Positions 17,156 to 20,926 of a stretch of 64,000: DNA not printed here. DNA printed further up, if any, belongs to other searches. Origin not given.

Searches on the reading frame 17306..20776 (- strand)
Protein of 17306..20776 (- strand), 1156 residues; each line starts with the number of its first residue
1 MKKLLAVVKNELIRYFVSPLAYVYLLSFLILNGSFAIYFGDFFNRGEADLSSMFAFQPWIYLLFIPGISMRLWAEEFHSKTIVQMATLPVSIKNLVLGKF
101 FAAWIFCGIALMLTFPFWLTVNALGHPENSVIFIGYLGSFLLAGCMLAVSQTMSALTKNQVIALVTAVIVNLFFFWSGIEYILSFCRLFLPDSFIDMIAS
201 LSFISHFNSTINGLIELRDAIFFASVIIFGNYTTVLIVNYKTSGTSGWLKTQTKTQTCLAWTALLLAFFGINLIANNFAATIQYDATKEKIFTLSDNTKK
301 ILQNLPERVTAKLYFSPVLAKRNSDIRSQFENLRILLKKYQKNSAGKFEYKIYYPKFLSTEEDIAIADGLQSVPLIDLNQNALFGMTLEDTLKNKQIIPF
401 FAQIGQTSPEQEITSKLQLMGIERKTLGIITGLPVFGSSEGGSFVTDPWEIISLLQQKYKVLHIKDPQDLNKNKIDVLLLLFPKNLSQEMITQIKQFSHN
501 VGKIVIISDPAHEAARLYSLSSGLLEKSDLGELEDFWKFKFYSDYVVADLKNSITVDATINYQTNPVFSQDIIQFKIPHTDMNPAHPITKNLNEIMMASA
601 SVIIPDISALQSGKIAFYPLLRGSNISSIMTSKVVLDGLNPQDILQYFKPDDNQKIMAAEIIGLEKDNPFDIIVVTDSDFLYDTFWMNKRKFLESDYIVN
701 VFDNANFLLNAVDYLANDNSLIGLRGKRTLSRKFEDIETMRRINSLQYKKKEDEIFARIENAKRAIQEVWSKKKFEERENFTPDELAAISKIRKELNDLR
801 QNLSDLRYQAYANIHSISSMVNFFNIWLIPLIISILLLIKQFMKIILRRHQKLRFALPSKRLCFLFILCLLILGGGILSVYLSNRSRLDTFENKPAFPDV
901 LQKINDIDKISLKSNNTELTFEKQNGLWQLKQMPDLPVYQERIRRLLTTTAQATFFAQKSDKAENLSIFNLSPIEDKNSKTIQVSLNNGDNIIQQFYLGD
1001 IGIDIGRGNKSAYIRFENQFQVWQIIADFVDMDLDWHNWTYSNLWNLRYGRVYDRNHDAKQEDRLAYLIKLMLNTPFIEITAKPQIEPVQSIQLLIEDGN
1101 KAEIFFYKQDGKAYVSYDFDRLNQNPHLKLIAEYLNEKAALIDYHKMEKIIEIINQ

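Call 49: search_protein_families(library=pfam, proteins=[window:17306-20776:-], max_evalue=0.0001)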
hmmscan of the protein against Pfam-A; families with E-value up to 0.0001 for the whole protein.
window:17306-20776:- (1156 aa): 4 families
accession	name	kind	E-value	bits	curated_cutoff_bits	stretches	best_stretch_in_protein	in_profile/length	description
PF09822.16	ABC_transp_aux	-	2.9e-30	106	34.7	1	424-711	1-288/288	ABC-type uncharacterized transport system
PF23357.1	DUF7088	-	9.8e-14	51.9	27.8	1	288-379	1-89/105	Domain of unknown function (DUF7088)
PF12730.13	ABC2_membrane_4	-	6.4e-06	26.7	27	1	8-170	2-175/179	ABC-2 family transporter protein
PF14238.11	DUF4340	-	1.1e-05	26.2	25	1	928-1044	1-107/183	Domain of unknown function (DUF4340)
